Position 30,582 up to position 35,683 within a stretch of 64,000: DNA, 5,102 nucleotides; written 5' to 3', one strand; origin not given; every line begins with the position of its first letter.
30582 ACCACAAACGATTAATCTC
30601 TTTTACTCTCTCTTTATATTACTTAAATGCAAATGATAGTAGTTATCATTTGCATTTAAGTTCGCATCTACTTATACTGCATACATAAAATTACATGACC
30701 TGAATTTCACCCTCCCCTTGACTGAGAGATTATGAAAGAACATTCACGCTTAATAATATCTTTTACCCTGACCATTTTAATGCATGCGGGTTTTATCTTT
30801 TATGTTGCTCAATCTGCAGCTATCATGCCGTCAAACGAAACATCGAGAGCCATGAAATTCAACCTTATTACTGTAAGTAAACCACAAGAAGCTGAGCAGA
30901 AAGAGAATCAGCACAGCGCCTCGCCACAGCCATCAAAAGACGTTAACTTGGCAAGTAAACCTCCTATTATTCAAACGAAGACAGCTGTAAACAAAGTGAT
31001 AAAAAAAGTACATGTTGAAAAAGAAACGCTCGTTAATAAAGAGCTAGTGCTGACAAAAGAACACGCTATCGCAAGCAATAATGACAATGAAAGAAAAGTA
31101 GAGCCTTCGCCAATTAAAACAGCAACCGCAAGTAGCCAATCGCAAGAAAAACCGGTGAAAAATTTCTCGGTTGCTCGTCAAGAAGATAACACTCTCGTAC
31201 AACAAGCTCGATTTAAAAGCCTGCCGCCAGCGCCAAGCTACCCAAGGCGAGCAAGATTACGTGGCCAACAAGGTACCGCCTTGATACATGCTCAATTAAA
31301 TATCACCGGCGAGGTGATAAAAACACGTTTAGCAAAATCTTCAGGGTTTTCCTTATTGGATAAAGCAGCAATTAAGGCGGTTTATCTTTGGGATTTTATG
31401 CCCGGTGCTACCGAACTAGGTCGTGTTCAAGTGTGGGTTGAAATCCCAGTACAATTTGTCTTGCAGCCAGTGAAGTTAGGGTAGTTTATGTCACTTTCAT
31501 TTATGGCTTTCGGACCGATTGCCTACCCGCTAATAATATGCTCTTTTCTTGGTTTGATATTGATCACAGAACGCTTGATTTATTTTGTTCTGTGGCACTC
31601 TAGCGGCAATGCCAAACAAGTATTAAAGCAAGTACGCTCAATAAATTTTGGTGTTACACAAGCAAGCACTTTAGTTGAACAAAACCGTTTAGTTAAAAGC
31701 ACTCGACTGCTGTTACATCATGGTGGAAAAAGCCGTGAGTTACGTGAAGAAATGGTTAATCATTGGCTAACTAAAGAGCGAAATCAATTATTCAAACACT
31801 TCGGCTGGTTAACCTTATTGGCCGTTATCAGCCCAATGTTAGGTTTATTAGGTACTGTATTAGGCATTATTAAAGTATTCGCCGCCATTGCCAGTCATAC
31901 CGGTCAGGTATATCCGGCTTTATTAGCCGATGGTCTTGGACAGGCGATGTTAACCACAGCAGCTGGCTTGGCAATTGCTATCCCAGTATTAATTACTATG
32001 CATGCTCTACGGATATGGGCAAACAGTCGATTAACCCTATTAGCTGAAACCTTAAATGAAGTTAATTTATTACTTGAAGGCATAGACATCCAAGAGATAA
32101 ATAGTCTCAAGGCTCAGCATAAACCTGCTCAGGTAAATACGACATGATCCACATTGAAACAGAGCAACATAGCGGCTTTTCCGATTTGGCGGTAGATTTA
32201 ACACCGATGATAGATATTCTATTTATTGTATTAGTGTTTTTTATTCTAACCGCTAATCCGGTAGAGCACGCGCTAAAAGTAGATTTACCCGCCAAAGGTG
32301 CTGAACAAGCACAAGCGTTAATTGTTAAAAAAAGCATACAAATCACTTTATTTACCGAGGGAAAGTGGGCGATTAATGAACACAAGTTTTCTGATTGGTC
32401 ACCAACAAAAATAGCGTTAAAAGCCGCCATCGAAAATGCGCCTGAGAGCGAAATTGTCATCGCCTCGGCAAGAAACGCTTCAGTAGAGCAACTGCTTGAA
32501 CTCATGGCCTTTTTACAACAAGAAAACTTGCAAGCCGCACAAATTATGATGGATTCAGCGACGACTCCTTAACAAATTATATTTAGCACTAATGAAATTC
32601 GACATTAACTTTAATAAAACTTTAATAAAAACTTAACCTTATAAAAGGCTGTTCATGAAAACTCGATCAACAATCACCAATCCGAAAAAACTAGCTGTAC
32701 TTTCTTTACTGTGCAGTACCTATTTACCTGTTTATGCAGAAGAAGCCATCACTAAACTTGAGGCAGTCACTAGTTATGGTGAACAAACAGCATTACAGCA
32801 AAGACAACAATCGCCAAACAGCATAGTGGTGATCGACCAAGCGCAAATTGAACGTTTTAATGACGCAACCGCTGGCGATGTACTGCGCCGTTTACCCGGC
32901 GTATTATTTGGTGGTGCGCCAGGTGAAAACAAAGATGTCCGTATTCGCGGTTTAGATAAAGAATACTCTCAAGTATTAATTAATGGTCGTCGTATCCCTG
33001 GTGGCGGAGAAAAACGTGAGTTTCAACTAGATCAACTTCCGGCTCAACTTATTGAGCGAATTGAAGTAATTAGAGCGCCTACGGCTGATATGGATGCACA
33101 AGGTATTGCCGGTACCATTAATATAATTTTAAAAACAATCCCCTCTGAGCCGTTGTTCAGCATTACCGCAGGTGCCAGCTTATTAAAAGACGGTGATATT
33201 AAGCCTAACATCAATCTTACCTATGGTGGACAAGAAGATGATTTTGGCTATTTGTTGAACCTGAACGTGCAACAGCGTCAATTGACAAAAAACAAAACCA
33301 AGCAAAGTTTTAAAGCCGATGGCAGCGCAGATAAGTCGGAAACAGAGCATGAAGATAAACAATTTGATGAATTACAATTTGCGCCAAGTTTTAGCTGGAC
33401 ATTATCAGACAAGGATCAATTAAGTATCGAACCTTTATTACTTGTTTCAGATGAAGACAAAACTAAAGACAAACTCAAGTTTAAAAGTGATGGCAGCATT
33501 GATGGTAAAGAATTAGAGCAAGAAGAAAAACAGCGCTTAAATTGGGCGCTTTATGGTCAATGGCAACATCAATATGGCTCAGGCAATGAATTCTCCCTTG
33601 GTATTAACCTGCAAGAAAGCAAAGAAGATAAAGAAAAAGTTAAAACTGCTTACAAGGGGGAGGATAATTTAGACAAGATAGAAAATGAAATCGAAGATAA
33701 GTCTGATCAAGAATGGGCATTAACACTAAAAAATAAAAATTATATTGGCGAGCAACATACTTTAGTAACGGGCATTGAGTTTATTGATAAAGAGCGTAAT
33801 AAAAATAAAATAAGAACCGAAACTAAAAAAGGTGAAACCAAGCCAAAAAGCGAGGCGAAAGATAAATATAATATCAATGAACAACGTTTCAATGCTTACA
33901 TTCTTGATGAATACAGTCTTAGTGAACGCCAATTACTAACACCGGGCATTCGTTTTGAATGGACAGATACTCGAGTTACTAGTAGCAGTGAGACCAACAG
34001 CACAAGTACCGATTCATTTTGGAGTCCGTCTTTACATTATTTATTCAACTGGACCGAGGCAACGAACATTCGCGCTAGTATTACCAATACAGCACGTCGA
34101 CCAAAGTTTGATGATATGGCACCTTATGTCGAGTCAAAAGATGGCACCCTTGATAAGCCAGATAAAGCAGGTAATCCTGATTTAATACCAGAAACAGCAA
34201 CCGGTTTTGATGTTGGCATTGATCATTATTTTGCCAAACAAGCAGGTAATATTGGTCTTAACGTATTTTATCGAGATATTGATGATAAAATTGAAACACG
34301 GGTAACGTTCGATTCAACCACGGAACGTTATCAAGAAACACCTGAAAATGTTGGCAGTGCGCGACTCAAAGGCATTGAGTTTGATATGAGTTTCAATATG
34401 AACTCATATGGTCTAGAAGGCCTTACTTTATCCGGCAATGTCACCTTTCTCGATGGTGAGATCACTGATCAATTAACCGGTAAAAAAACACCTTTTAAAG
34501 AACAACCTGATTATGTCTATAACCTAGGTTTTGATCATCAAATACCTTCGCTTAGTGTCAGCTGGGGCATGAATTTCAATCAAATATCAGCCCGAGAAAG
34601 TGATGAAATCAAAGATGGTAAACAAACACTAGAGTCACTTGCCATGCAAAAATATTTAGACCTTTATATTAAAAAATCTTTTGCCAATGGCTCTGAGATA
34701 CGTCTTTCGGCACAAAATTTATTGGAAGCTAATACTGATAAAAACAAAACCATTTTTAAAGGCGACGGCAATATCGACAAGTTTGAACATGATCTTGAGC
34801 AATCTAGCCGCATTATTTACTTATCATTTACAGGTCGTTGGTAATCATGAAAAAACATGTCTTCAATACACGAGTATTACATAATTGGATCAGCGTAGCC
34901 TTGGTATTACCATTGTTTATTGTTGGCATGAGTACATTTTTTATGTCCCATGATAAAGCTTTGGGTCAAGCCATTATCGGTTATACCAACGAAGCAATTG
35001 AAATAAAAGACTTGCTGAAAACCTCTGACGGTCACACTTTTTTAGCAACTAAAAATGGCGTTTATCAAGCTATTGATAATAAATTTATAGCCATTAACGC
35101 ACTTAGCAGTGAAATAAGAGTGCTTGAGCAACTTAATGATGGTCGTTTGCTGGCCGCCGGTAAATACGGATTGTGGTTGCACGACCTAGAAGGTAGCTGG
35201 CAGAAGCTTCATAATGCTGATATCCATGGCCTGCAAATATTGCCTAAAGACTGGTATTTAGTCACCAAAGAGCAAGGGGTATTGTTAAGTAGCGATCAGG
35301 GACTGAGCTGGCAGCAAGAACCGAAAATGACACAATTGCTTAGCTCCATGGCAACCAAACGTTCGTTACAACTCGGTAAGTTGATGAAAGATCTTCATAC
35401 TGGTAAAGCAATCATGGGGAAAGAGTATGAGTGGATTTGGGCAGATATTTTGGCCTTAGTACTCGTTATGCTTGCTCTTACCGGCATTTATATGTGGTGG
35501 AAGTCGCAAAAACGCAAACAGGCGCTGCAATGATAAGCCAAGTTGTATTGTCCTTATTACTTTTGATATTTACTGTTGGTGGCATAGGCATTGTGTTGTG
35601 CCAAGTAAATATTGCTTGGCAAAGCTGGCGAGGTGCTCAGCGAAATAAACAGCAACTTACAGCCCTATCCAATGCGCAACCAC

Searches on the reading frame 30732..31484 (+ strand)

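Call 67: search_protein_families(library=pfam, proteins=[window:30732-31484:+])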
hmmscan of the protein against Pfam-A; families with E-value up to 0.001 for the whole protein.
window:30732-31484:+ (250 aa): 2 families
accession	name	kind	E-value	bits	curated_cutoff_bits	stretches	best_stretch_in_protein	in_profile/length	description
PF03544.19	TonB_C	-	4e-19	69.3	24.6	1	166-244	1-79/79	Gram-negative bacterial TonB protein C-terminal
PF13103.11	TonB_2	-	0.0008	19.9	22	0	183-238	28-83/85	TonB C terminal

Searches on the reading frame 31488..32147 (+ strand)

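Call 67: search_protein_families(library=pfam, proteins=[window:31488-32147:+])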
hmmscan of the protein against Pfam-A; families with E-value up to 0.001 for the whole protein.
window:31488-32147:+ (219 aa): 1 family
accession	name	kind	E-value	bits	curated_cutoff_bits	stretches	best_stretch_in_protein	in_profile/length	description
PF01618.21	MotA_ExbB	-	4.3e-23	81.9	22.9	1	76-180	17-120/127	MotA/TolQ/ExbB proton channel family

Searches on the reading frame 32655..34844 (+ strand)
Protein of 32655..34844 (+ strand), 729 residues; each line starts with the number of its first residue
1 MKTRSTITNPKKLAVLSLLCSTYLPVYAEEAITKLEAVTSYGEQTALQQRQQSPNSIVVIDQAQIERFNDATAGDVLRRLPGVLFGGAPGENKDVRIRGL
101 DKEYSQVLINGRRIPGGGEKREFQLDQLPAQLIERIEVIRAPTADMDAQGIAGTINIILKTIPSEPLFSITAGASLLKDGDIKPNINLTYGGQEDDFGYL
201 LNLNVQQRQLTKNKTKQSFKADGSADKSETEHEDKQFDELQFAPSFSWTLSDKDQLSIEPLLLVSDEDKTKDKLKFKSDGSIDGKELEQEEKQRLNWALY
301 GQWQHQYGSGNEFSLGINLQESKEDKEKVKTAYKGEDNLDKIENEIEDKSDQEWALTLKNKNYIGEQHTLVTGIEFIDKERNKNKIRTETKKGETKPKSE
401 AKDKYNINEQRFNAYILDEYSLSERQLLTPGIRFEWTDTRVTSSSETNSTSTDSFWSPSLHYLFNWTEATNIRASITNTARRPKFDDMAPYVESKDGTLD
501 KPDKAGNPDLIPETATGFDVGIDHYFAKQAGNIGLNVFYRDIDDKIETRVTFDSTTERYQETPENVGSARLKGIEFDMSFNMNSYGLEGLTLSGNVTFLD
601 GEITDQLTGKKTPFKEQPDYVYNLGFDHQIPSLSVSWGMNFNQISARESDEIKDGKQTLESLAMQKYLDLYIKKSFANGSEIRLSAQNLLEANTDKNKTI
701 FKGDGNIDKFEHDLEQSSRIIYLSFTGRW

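Call 67: search_protein_families(library=pfam, proteins=[window:32655-34844:+])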
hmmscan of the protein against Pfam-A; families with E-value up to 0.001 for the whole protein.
window:32655-34844:+ (729 aa): 3 families
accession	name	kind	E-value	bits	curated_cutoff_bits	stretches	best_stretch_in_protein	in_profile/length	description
PF00593.30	TonB_dep_Rec_b-barrel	-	1.2e-40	141.2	27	1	296-689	60-436/436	TonB dependent receptor-like, beta-barrel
PF14905.12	OMP_b-brl_3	-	6.2e-28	98.4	27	1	310-726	7-407/408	Outer membrane protein beta-barrel family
PF07715.20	Plug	-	1.9e-22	80.3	23.9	1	51-154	3-107/107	TonB-dependent Receptor Plug Domain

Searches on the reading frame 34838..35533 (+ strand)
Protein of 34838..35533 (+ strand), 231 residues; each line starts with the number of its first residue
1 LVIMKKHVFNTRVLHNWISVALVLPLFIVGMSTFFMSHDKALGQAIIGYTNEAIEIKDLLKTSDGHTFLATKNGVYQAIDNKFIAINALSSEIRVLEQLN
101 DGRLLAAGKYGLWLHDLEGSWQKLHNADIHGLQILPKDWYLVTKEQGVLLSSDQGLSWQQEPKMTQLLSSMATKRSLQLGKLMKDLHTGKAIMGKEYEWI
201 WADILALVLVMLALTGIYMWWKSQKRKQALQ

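Call 67: search_protein_families(library=pfam, proteins=[window:34838-35533:+])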
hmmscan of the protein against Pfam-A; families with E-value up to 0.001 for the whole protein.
window:34838-35533:+ (231 aa): 2 families
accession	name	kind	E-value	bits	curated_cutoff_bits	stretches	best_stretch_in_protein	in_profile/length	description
PF03929.21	PepSY_TM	-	5.2e-09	36.8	28.8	1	11-222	177-294/295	PepSY-associated TM region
PF16357.10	PepSY_TM_like_2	-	2.9e-06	27.9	27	1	182-228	131-175/197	Putative PepSY_TM-like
